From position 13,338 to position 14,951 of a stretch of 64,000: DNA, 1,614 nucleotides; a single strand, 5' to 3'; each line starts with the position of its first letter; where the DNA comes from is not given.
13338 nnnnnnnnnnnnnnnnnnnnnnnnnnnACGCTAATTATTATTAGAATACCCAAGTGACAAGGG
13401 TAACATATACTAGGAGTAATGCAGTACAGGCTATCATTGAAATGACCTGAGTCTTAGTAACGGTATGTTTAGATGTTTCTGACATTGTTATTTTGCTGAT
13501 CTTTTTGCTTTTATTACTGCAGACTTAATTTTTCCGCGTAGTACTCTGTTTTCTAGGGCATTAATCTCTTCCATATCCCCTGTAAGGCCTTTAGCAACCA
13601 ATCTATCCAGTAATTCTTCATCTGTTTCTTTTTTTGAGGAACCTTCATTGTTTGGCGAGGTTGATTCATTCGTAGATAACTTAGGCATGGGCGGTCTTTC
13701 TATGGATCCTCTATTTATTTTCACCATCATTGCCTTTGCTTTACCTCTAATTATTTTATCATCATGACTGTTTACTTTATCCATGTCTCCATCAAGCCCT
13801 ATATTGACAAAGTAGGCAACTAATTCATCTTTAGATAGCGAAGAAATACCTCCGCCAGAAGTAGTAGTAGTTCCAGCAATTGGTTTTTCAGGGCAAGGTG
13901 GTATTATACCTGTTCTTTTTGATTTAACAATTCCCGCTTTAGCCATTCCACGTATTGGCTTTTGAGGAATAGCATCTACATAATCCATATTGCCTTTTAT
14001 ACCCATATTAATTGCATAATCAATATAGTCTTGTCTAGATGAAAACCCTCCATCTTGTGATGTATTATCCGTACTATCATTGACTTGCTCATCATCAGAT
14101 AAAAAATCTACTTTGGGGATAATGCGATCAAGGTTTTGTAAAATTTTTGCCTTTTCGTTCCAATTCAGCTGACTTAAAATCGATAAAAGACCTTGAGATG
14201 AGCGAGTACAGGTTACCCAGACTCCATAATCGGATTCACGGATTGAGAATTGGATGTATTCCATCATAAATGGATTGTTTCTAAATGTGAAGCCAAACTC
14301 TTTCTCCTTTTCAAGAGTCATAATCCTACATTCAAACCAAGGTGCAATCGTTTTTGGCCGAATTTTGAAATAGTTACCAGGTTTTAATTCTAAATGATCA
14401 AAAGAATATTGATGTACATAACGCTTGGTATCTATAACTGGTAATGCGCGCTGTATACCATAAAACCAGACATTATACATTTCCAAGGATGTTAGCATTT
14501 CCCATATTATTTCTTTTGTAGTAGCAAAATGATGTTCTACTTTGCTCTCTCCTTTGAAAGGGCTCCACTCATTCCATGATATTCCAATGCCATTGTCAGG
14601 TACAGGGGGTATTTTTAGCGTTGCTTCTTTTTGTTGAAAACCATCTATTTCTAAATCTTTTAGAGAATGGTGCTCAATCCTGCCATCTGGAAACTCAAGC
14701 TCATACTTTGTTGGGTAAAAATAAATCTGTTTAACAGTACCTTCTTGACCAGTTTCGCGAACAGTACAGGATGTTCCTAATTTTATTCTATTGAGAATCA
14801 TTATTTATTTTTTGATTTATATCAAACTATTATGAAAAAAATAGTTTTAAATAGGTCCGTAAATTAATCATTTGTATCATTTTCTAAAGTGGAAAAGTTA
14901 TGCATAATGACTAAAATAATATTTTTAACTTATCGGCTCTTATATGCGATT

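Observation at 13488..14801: Operon-leading 437-aa protein: SRPBCC-like pocket plus three HeH-like/basic-helix repeats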

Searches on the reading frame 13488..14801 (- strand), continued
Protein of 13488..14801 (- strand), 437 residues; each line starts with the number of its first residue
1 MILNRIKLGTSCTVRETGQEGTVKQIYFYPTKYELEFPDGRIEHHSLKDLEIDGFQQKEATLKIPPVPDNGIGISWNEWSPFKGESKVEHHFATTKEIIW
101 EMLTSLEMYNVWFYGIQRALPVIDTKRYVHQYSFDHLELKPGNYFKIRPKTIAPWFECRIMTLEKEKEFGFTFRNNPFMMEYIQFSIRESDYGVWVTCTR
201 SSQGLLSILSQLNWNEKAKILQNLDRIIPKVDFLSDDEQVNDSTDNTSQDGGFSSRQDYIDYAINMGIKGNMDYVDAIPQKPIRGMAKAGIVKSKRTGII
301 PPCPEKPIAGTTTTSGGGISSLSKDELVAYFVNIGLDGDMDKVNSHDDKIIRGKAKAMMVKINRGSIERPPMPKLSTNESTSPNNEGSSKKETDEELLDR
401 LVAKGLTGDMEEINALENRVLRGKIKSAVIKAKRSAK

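Call 78: find_encoding_contigs(protein=P0440, flank=1000, max_places=10)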
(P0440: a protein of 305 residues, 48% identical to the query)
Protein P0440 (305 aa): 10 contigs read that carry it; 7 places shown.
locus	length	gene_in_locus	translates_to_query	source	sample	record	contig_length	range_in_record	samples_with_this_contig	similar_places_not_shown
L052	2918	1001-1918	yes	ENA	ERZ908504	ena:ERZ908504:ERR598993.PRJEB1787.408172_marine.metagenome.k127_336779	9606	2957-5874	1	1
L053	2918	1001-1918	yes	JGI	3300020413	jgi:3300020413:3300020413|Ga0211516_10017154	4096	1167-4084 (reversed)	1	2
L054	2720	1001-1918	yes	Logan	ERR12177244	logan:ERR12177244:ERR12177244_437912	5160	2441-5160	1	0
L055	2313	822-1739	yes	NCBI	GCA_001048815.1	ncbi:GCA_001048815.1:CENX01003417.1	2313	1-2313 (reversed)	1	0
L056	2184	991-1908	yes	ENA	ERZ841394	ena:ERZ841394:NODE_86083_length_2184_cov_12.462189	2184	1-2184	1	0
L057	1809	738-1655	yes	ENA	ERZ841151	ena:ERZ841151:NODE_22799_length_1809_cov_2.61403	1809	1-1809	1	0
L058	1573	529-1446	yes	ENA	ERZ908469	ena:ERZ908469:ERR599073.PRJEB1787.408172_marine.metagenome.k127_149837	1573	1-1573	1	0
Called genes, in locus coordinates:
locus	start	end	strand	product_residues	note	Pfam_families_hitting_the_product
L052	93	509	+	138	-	PF00507:Oxidored_q4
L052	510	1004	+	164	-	PF01058:Oxidored_q6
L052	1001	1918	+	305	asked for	PF00329:Complex1_30kDa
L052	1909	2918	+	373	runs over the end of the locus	PF00346:Complex1_49kDa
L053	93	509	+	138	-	PF00507:Oxidored_q4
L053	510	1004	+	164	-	PF01058:Oxidored_q6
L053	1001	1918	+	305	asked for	PF00329:Complex1_30kDa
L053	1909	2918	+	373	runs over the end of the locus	PF00346:Complex1_49kDa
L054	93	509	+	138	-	PF00507:Oxidored_q4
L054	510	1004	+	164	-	PF01058:Oxidored_q6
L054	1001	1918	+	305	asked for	PF00329:Complex1_30kDa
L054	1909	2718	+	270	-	?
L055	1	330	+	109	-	?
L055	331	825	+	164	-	PF01058:Oxidored_q6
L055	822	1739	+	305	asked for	PF00329:Complex1_30kDa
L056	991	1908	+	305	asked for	PF00329:Complex1_30kDa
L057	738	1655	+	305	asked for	PF00329:Complex1_30kDa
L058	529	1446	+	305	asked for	PF00329:Complex1_30kDa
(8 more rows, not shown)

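Call 89: search_protein_families(library=pfam, alignment_id=A5, max_evalue=0.0001)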
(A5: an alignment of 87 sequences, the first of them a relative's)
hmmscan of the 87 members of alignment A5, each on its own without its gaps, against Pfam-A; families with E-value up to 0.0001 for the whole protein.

A. member 1, P0121 (438 aa): 0 families

B. families by the number of members that match (of 87 scanned): 21 families
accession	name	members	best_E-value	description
PF10604.15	Polyketide_cyc2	7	7.7e-09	Polyketide cyclase / dehydrase and lipid transport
PF03364.25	Polyketide_cyc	5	5.3e-08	Polyketide cyclase / dehydrase and lipid transport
PF00329.25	Complex1_30kDa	2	4.3e-38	Respiratory-chain NADH dehydrogenase, 30 Kd subunit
PF01041.23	DegT_DnrJ_EryC1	1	2.2e-21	DegT/DnrJ/EryC1/StrS aminotransferase family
PF00551.24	Formyl_trans_N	1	1.6e-15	Formyl transferase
PF06242.16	TrcR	1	1e-13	Transcriptional cell cycle regulator TrcR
PF00037.32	Fer4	1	3.8e-11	4Fe-4S binding domain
PF05221.23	AdoHcyase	1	4e-11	S-adenosyl-L-homocysteine hydrolase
PF14697.11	Fer4_21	1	5.8e-10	4Fe-4S dicluster domain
PF00118.29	Cpn60_TCP1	1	2e-09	TCP-1/cpn60 chaperonin family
PF03952.21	Enolase_N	1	1.5e-08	Enolase, N-terminal domain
PF12838.12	Fer4_7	1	2.8e-08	4Fe-4S dicluster domain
PF13237.11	Fer4_10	1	1.9e-07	4Fe-4S dicluster domain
PF12797.12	Fer4_2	1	3.9e-07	4Fe-4S binding domain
PF02737.24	3HCDH_N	1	1.2e-06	3-hydroxyacyl-CoA dehydrogenase, NAD binding domain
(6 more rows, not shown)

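Call 94: list_cluster_members(proteins=[L042:671-1804:+, L042:1801-2841:+, L041:285-1592:+, L041:12238-13659:-, L051:14815-16182:-, L043:6714-7835:+, L043:1617-2834:+, L040:4320-6188:-, L051:11803-13113:-, P0001])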
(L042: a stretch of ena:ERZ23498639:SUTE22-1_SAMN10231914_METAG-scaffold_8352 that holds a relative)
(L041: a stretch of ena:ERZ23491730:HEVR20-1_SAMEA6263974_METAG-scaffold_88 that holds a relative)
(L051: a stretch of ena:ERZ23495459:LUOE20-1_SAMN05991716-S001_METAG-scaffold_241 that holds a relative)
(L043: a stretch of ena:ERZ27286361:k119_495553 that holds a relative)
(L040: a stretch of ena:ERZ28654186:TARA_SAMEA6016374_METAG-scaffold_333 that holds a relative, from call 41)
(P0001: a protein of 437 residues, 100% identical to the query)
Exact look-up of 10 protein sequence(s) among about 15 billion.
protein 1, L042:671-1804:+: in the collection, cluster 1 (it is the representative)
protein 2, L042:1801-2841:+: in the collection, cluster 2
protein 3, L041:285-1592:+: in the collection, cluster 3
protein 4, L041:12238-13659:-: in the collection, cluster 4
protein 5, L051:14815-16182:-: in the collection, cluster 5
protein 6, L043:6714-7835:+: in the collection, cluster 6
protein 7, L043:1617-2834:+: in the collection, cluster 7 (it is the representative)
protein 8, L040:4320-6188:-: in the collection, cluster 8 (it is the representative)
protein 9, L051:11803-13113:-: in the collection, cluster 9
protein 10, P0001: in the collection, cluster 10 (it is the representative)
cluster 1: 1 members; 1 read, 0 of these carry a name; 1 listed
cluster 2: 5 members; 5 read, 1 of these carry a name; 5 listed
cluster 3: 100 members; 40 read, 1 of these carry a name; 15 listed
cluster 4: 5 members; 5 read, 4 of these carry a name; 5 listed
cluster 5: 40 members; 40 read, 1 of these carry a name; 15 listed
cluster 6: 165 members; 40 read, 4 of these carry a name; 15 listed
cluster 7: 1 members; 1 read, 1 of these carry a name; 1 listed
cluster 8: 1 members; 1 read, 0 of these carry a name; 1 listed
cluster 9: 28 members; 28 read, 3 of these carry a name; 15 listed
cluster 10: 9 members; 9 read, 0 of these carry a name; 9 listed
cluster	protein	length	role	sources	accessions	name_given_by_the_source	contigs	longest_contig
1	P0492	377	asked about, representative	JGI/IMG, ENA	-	-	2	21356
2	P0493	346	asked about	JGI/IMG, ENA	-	-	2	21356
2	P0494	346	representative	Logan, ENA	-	-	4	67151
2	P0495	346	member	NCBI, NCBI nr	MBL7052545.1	MAG: NADH-quinone oxidoreductase subunit NuoH [Candidatus Marinimicrobia bacterium] | NADH-quinone oxidoreductase subunit NuoH [Candidatus Neomarinimicrobiota bacterium]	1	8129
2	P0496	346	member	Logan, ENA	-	-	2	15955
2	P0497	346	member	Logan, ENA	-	-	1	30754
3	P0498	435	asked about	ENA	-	-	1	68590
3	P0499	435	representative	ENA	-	-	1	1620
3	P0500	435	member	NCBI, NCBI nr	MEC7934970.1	MAG: phosphoribosylamine--glycine ligase [Candidatus Neomarinimicrobiota bacterium] | phosphoribosylamine--glycine ligase [Candidatus Neomarinimicrobiota bacterium]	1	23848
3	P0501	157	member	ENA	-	-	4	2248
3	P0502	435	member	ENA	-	-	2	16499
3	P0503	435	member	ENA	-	-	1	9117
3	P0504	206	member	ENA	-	-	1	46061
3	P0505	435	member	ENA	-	-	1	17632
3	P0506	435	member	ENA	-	-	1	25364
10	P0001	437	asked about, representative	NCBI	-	-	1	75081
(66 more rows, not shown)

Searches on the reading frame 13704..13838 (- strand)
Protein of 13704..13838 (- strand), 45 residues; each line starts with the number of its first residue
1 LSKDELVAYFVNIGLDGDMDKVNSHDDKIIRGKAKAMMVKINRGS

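Call 36: find_homologous_proteins(query=A3, max_evalue=0.01)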
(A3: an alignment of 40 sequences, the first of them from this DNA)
Query A3 (40 sequences) (45 aa, profile of the alignment): 81 proteins with E <= 0.01 among 290 candidates.
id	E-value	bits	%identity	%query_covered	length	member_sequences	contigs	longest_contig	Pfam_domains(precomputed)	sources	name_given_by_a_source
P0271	1.0e-17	81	41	98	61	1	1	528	-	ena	-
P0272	2.1e-17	80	40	93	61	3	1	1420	-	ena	-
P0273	3.2e-17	80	43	89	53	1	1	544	-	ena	-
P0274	5.3e-17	79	44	71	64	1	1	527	-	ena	-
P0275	1.1e-16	78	41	98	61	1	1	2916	-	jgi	jgi:hypothetical protein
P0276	1.1e-16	78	44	71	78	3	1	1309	-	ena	-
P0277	1.4e-16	78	63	96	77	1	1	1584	-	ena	-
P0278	1.7e-16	77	33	96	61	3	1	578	-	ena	-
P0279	2.8e-16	77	45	93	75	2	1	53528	-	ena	-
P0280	4.5e-16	76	32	98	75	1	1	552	-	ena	-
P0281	4.8e-16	76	41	87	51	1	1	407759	-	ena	-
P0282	6.6e-16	76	43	93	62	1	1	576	-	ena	-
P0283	1.3e-15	75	48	89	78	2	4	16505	-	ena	-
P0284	1.4e-15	74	52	93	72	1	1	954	-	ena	-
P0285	1.5e-15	74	45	98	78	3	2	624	-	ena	-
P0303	4.0e-14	70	35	93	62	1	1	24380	-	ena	-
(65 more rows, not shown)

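Call 40: find_encoding_contigs(protein=P0281, flank=8000, max_places=2)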
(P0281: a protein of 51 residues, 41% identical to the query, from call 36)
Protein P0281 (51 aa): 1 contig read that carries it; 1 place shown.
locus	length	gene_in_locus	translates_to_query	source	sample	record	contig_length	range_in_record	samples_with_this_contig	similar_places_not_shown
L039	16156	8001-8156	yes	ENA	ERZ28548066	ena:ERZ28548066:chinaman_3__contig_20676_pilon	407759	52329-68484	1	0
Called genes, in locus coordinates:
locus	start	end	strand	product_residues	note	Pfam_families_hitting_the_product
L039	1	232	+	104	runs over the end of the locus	PF00587:tRNA-synt_2b (weak)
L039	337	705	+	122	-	PF01553:Acyltransferase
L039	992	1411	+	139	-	PF01467:CTP_transf_like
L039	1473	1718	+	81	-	-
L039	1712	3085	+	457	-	PF01464:SLT, PF23577:LysM_RLK (faint), PF23446:LysM1_NFP_LYK (faint), PF01476:LysM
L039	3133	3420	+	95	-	PF00216:Bac_DNA_binding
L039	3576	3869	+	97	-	PF13742:tRNA_anti_2, PF01336:tRNA_anti-codon (weak)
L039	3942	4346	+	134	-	PF02601:Exonuc_VII_L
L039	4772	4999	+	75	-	PF02609:Exonuc_VII_S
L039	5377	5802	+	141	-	PF20143:NAD_kinase_C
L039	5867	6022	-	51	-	PF01619:Pro_dh (weak)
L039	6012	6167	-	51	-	-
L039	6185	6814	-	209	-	PF01619:Pro_dh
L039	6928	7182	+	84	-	PF00507:Oxidored_q4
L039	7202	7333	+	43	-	-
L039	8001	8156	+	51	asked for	-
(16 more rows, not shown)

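Call 41: find_encoding_contigs(protein=P0303, flank=8000, max_places=2)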
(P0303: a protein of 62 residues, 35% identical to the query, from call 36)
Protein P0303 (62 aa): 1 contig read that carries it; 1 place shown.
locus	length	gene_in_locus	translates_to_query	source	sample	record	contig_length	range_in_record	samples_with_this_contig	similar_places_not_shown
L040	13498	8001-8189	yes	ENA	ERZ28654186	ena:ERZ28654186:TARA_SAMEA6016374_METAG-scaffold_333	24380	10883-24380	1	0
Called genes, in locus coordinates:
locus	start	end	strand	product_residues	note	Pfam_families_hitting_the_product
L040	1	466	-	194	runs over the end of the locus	PF04140:ICMT (weak), PF04191:PEMT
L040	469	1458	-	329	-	PF01408:GFO_IDH_MocA, PF02629:CoA_binding (faint), PF22725:GFO_IDH_MocA_C3 (weak)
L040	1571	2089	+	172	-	-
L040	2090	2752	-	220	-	PF16412:DUF5020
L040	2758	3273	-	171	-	PF00080:Sod_Cu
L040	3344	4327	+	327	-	PF01207:Dus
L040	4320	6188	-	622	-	PF00474:SSF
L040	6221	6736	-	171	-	PF00258:Flavodoxin_1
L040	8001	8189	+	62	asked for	-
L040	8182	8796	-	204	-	PF02230:Abhydrolase_2, PF03959:FSH1 (weak)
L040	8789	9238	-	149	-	PF00186:DHFR_1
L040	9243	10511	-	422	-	PF00675:Peptidase_M16 (weak), PF05193:Peptidase_M16_C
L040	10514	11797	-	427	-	PF00675:Peptidase_M16, PF05193:Peptidase_M16_C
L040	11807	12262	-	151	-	PF00578:AhpC-TSA, PF08534:Redoxin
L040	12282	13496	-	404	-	?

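Call 44: search_solved_structures(query=A3, max_evalue=10, show_alignments=3)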
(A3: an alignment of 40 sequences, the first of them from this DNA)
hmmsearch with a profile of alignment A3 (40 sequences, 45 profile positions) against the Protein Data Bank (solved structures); distinct sequences matched with E-value up to 10: 4.
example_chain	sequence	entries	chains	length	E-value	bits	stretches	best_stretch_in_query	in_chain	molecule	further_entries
2n67_B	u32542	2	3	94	0.011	18.7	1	12-35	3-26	Hemolysin II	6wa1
6d53_C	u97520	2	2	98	0.014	18.4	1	12-35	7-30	Hemolysin II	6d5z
3msr_A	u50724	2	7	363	0.26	14.3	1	29-41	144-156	amidohydrolases | amidohydrolase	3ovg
2g0t_A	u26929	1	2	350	0.34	14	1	4-25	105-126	conserved hypothetical protein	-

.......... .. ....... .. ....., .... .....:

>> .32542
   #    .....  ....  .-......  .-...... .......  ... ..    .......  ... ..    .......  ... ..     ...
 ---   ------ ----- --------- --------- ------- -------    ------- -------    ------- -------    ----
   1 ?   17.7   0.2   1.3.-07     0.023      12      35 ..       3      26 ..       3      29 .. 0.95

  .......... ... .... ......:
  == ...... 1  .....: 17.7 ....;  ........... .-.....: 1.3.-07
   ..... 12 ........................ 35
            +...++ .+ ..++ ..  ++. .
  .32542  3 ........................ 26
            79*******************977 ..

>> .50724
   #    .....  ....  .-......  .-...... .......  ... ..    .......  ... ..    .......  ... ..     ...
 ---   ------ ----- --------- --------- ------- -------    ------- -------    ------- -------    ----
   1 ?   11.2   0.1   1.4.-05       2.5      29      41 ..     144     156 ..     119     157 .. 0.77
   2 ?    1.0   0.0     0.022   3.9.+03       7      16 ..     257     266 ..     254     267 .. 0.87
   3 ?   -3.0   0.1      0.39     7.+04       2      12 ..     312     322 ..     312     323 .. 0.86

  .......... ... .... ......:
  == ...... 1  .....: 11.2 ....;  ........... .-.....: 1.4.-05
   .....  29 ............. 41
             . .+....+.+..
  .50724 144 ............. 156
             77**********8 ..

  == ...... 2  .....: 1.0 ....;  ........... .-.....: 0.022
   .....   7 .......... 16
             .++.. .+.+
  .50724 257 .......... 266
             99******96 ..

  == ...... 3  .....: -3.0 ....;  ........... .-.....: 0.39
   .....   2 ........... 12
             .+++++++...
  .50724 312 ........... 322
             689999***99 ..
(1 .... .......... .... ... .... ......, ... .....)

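Call 53: predict_structure(alignment_id=A3)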
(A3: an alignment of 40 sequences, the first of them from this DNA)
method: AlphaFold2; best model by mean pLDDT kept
length: 45 residues; sequences in the alignment: 40
mean_pLDDT: 93.9   pTM: 0.70
mean pLDDT of the five models: 93.9, 93.3, 93.3, 93.2, 93.2
residues with pLDDT >= 90: 41; 70-90: 3; 50-70: 1; < 50: 0
segments of 3 or more residues with pLDDT < 50: none
pLDDT, mean of each block of 10 residues (from residue 1): 93 96 96 96 83
secondary structure, 60 per line:
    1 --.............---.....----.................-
elements in order: H3-15 H19-23 H28-44

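Call 56: fold_search(model_id=the predicted structure, library=pdb)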
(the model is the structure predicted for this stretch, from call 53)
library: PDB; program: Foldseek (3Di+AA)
matches with E <= 10: 6; with E <= 0.001: 0
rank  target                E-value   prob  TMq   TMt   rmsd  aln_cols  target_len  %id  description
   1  2vkj_A                5.1e+00  0.14  0.49  0.24   5.7        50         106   12  Structure of the soluble domain of the membrane protein TM1634 from Thermotoga maritima (released 2008-04-08)
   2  6gzc_B                7.2e+00  0.10  0.51  0.33   8.3        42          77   24  heterotetrameric katanin p60:p80 complex (released 2019-08-07)
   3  2vko_A                8.2e+00  0.11  0.50  0.25   5.6        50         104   12  Structure of the soluble domain of the membrane protein TM1634 from Thermotoga maritima (released 2008-04-08)
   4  3stq_A                8.7e+00  0.06  0.46  0.28   9.7        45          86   13  Hypothetical protein PA2703 Pseudomonas aeruginosa PAO1 (released 2012-02-08)
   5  6gzc_D                9.3e+00  0.08  0.51  0.33   8.2        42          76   24  heterotetrameric katanin p60:p80 complex (released 2019-08-07)
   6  3stq_F                1.0e+01  0.06  0.47  0.31   9.8        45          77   13  Hypothetical protein PA2703 Pseudomonas aeruginosa PAO1 (released 2012-02-08)

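Call 69: search_protein_families(library=pfam, alignment_id=A3, max_evalue=10)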
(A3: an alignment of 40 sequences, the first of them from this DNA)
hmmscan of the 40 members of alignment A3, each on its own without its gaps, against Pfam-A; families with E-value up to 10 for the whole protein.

A. member 1, seq(45 aa): 0 families

B. families by the number of members that match (of 40 scanned): 7 families
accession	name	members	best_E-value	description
PF14674.12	FANCI_S1-cap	2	0.00076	FANCI solenoid 1 cap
PF25179.1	LMF1_C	2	0.11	Lipase maturation factor C-terminal domain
PF16932.10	T4SS_TraI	1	0.023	Type IV secretory system, conjugal DNA-protein transfer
PF18932.5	DUF5681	1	0.031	Family of unknown function (DUF5681)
PF21598.3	PvuRts1I-like_N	1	0.097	Restriction endonuclease PvuRts1 I-like, N-terminal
PF10765.14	Phage_P22_NinX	1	0.12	Bacteriophage P22, NinX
PF05030.17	SSXT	1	0.13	SSXT protein (N-terminal region)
